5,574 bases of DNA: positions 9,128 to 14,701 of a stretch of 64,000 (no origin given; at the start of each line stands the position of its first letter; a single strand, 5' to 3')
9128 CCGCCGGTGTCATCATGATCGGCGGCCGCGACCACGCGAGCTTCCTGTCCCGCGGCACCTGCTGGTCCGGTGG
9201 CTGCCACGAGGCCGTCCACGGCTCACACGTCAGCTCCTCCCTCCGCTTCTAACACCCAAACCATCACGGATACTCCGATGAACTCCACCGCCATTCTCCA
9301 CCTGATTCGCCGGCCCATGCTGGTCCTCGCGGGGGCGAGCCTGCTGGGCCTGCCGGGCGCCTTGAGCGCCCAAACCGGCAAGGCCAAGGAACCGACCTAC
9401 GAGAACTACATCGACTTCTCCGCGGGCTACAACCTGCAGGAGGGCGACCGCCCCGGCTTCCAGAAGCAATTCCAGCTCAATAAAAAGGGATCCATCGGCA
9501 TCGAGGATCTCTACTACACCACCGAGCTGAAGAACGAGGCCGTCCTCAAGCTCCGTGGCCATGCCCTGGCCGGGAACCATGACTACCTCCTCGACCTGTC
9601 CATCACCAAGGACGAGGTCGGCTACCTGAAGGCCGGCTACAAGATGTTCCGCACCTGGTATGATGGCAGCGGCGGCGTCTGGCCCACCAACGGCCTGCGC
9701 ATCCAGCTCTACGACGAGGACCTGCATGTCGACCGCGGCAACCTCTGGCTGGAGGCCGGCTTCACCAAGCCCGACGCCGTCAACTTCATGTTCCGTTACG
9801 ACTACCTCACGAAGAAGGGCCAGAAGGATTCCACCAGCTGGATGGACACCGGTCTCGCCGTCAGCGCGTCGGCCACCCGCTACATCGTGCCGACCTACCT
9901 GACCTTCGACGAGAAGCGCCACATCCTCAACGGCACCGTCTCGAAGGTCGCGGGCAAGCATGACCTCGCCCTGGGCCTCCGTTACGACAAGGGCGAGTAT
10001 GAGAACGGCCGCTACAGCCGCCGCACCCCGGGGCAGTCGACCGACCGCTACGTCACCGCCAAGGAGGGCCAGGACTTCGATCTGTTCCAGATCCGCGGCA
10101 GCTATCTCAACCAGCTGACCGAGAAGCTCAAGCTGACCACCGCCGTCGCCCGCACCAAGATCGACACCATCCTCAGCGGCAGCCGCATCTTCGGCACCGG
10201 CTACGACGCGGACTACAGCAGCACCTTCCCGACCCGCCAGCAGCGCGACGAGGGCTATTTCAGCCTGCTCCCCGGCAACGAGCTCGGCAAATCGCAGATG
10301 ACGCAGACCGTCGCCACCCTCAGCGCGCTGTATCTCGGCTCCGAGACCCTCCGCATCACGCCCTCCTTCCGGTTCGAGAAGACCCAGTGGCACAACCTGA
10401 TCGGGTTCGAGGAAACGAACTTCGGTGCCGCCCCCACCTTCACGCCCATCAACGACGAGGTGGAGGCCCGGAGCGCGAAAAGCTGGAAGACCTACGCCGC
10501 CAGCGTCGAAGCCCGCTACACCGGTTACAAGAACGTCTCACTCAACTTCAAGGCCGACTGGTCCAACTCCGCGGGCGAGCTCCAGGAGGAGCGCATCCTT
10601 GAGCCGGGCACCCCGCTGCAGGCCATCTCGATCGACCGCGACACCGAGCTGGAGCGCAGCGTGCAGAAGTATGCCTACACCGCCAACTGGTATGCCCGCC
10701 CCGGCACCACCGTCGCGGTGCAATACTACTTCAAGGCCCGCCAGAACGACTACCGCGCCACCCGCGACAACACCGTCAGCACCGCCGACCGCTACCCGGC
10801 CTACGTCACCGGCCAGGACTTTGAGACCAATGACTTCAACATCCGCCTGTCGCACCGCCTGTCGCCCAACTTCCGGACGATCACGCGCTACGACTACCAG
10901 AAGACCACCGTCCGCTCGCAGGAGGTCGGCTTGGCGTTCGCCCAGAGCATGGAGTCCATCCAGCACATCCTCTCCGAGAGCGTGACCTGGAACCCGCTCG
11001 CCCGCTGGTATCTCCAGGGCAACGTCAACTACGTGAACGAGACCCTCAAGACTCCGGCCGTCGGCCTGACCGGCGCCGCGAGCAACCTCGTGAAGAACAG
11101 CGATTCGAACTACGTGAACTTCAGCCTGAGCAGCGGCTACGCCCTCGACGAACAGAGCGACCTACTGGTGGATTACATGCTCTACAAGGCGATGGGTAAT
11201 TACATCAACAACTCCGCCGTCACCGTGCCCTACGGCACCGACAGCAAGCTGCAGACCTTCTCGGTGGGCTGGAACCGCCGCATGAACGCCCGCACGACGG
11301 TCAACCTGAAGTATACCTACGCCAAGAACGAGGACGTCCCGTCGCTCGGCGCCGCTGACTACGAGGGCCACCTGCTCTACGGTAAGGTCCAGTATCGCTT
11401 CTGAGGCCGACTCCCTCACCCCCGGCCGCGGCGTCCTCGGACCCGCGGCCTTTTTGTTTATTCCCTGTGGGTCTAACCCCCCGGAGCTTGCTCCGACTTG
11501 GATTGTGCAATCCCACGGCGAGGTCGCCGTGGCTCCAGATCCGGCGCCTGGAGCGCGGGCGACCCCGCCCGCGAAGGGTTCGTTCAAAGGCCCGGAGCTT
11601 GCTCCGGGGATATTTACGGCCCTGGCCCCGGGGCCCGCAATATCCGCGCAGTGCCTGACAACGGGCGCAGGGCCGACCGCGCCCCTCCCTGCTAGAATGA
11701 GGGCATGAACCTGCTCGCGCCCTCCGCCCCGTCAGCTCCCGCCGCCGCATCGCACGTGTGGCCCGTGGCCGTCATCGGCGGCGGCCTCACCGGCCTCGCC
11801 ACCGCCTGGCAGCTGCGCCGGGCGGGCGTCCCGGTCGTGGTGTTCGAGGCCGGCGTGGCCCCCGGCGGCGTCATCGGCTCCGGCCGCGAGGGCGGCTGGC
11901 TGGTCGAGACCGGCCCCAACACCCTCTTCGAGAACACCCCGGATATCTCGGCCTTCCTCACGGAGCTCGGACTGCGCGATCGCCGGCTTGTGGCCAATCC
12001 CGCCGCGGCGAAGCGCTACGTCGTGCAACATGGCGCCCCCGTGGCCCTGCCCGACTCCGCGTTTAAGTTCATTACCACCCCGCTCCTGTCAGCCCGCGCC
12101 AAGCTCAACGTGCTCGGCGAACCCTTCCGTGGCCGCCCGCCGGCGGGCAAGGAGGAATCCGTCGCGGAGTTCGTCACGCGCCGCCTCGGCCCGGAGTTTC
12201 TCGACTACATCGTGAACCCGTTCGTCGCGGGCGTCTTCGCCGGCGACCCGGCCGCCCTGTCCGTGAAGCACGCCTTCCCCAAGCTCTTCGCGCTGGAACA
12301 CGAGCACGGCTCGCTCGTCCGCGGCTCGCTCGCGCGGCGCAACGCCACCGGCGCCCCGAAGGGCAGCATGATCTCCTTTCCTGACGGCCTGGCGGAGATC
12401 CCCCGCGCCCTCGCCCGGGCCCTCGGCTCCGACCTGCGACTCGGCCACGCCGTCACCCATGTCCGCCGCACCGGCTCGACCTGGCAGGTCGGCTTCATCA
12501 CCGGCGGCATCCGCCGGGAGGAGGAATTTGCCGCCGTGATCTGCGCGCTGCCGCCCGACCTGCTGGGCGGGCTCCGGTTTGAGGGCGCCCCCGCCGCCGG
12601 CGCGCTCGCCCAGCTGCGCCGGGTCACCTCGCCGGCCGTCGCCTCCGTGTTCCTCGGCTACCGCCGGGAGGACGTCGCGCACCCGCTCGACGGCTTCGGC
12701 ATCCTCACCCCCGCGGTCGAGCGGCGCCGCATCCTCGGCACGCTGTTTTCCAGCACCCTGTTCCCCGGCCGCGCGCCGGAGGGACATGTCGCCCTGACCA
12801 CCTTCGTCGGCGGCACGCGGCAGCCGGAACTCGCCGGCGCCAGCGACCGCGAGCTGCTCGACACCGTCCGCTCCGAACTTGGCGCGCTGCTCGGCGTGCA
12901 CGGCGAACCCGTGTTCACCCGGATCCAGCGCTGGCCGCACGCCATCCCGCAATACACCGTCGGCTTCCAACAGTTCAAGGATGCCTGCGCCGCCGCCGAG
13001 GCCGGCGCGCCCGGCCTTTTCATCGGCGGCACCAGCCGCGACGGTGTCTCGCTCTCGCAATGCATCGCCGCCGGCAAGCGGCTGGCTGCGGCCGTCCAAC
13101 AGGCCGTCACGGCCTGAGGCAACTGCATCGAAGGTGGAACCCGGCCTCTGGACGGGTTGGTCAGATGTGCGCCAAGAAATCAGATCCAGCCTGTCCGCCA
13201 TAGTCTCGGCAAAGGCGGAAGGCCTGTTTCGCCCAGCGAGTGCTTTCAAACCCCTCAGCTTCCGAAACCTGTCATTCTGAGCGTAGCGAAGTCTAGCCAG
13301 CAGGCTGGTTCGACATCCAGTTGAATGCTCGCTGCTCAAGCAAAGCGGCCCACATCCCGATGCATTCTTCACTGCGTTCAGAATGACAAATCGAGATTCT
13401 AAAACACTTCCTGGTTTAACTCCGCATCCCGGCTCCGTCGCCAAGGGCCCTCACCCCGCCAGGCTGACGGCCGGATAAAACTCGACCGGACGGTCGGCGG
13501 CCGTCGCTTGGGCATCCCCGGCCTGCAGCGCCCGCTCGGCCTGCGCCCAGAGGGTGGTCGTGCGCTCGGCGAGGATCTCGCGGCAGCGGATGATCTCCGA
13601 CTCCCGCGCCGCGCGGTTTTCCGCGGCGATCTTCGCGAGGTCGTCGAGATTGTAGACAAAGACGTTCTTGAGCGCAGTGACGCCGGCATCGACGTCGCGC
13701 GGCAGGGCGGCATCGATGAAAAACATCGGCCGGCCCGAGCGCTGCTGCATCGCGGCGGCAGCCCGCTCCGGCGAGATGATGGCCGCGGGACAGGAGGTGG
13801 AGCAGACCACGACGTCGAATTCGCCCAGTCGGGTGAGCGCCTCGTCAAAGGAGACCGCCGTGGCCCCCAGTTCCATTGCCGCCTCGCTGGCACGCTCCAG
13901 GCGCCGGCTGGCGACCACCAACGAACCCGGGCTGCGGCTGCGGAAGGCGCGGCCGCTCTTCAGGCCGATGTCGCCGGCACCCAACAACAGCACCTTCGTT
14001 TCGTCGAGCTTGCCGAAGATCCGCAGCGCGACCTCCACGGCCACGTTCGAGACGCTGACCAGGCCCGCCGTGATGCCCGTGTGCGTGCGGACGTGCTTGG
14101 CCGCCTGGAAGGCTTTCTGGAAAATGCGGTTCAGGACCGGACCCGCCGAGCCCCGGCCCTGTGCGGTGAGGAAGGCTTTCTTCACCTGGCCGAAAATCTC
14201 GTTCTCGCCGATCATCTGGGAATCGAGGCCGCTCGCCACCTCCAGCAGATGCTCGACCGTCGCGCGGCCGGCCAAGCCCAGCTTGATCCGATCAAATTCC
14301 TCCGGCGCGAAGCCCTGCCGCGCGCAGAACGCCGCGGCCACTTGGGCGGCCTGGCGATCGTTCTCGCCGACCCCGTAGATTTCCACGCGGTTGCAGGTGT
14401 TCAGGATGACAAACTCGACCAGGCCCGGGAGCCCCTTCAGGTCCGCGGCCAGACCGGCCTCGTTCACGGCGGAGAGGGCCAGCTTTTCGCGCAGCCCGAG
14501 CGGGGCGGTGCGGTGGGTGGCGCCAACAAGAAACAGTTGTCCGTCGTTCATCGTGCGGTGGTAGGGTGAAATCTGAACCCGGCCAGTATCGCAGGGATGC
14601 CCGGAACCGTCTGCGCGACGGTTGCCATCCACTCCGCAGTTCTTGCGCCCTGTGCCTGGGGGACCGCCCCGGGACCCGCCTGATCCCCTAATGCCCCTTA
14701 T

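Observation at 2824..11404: Complete putative inner-membrane-to-outer-membrane multiheme cytochrome electron conduit (candidate extracellular electron transfer system) in a non-model high-GC bacterium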

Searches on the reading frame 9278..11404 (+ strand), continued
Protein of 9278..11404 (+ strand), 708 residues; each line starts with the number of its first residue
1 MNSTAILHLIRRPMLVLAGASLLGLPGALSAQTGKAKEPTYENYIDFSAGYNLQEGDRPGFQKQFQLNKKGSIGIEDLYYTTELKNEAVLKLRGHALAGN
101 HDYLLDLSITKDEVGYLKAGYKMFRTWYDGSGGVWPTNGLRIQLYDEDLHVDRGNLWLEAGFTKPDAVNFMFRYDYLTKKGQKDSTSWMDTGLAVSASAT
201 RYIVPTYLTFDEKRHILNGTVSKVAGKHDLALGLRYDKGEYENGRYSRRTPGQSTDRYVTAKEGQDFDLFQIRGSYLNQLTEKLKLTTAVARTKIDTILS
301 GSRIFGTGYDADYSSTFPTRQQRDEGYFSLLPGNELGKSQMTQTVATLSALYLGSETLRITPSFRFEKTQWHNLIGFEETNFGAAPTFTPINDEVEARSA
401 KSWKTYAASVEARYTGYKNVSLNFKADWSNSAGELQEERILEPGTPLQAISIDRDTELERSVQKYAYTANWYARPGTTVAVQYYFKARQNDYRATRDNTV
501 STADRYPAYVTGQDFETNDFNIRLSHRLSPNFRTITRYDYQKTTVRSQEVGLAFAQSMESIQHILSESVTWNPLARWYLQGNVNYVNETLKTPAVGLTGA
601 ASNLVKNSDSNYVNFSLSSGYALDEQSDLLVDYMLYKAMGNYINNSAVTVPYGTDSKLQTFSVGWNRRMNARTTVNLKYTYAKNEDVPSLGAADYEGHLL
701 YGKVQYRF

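Call 45: search_protein_families(library=pfam, alignment_id=A2, max_evalue=1)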
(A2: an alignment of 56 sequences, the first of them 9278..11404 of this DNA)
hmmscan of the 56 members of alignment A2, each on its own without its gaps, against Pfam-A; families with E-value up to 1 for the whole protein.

A. member 1, window:9278-11404:+ (708 aa): 0 families

B. families by the number of members that match (of 56 scanned): 25 families
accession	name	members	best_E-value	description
PF03895.21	YadA_anchor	5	0.00026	YadA-like membrane anchor domain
PF11854.14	MtrB_PioB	4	1.1e-07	Putative outer membrane beta-barrel porin, MtrB/PioB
PF07396.17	Porin_O_P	4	6.4e-05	Phosphate-selective porin O and P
PF13505.12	OMP_b-brl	3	0.003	Outer membrane protein beta-barrel domain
PF07642.17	BBP2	2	0.00046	Putative beta-barrel porin-2, OmpL-like. bbp2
PF10677.15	DUF2490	2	0.08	Protein of unknown function (DUF2490)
PF13609.12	Porin_4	1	9.8e-07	Gram-negative porin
PF03797.25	Autotransporter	1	0.00014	Autotransporter beta-domain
PF25183.1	OMP_b-brl_4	1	0.0005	Outer membrane beta barrel domain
PF02530.20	Porin_2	1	0.0025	Porin subfamily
PF01459.28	Porin_3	1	0.0026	Eukaryotic porin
PF00593.30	TonB_dep_Rec_b-barrel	1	0.0037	TonB dependent receptor-like, beta-barrel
PF01617.23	Surface_Ag_2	1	0.018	Surface antigen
PF21347.3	DUF3108_like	1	0.022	DUF3108-like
PF18703.7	MALT1_Ig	1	0.041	MALT1 Ig-like domain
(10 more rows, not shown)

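Call 46: search_solved_structures(query=A2, max_evalue=10, show_alignments=1)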
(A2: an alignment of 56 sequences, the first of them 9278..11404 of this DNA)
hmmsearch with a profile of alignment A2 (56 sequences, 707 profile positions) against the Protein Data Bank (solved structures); distinct sequences matched with E-value up to 10: 0.

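Call 65: search_protein_families(library=ncbifam, proteins=[window:9278-11404:+, P0081, P0076, P0029, P0114], max_evalue=10)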
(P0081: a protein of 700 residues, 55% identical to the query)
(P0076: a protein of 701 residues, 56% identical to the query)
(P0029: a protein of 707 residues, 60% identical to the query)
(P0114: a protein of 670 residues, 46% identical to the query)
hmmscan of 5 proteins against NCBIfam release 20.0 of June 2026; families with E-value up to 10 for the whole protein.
window:9278-11404:+ (708 aa): 0 families

P0081 (700 aa): 0 families

P0076 (701 aa): 0 families

P0029 (707 aa): 0 families

P0114 (670 aa): 2 families
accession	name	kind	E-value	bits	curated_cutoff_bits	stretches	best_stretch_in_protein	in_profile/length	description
NF000429.2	blaOXA-63_like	exception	0.058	12.7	560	1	245-348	155-253/269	OXA-63 family oxacillin-hydrolyzing class D beta-lactamase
NF052676.1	YPYG_dom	domain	0.19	11.8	30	1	311-362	21-72/79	YPYG domain-containing protein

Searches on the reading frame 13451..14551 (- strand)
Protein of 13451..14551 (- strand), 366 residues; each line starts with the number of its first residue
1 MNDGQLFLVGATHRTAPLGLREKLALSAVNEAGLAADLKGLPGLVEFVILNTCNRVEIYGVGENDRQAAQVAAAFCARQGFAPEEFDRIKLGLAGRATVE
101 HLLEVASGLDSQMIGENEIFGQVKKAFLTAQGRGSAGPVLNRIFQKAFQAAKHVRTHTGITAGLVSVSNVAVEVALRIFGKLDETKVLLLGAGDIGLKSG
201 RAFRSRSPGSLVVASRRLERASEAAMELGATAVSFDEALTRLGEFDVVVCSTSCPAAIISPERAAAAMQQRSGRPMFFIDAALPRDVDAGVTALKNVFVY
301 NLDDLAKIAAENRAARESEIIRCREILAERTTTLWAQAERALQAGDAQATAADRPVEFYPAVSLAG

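Call 58: search_protein_families(library=pfam, proteins=[window:13451-14551:-], max_evalue=0.01)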
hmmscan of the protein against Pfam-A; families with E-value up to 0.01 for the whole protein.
window:13451-14551:- (366 aa): 2 families
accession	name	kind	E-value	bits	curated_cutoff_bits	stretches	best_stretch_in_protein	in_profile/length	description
PF05201.20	GlutR_N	-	6.7e-43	146.5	27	1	9-158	1-151/151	Glutamyl-tRNAGlu reductase, N-terminal domain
PF01488.26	Shikimate_DH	-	1.9e-30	106.2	24.3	1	173-308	1-138/138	Shikimate / quinate 5-dehydrogenase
